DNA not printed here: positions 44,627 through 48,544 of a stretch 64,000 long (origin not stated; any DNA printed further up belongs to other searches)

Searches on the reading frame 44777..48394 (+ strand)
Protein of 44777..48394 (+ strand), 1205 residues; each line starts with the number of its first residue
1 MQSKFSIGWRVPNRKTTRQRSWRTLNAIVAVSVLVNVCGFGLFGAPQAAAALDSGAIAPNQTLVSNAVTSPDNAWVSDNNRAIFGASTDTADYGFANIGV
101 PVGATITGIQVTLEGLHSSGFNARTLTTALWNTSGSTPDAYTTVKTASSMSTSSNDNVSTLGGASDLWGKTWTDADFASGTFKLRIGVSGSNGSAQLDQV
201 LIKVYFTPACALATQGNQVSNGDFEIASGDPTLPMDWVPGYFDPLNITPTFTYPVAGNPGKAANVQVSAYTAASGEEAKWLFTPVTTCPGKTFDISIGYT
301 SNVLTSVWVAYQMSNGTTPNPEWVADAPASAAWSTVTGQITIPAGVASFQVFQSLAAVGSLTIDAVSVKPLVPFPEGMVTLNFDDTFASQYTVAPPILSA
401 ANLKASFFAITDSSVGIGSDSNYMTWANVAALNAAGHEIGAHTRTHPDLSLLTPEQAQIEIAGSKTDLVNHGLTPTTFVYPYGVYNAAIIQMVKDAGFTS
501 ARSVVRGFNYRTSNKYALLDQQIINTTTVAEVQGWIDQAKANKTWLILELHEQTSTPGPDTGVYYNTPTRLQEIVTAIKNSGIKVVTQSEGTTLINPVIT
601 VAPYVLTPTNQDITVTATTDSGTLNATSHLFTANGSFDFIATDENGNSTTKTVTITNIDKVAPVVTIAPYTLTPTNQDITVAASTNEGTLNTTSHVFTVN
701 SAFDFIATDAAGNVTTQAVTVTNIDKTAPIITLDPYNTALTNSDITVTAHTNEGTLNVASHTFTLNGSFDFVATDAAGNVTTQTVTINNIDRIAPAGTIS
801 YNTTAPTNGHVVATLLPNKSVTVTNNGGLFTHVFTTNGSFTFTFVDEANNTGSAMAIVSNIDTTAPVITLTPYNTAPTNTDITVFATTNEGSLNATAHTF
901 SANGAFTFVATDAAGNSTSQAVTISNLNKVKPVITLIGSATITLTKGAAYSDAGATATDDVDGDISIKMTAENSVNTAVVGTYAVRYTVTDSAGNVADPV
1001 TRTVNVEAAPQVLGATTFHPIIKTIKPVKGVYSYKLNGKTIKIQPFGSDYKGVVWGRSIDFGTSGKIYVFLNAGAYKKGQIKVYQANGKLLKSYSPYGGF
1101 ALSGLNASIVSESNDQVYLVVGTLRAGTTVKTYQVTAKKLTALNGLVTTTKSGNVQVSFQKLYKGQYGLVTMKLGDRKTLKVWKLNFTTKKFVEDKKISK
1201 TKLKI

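Call 100: search_protein_families(library=ncbifam, proteins=[window:44777-48394:+], max_evalue=0.00001)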
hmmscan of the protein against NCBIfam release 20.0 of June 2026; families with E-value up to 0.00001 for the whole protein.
window:44777-48394:+ (1205 aa): 6 families
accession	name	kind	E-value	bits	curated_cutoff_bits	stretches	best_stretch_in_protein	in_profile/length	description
NF050820.1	PolSacchBiosHfsH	equivalog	4.7e-23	82.2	400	1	375-593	32-246/249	oligosaccharide deacetylase HfsH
TIGR02764.1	spore_ybaN_pdaB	equivalog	9.3e-10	38.6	237.4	1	378-514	7-137/191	polysaccharide deacetylase family sporulation protein PdaB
TIGR04243.1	nodulat_NodB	equivalog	7.3e-07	28.9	240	1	379-501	4-121/197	chitooligosaccharide deacetylase NodB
NF047441.1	Lepto_OmpL47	equivalog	1.4e-06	28.2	250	0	907-956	210-259/336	multi-beta-barrel domain surface protein OmpL47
TIGR03938.2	deacetyl_PgaB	equivalog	2.1e-06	26.3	321.9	0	373-444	60-143/621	poly-beta-1,6-N-acetyl-D-glucosamine N-deacetylase PgaB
TIGR02873.1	spore_ylxY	hypoth_equivalog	6.4e-06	25.6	391.5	0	430-517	131-219/268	probable sporulation protein, polysaccharide deacetylase family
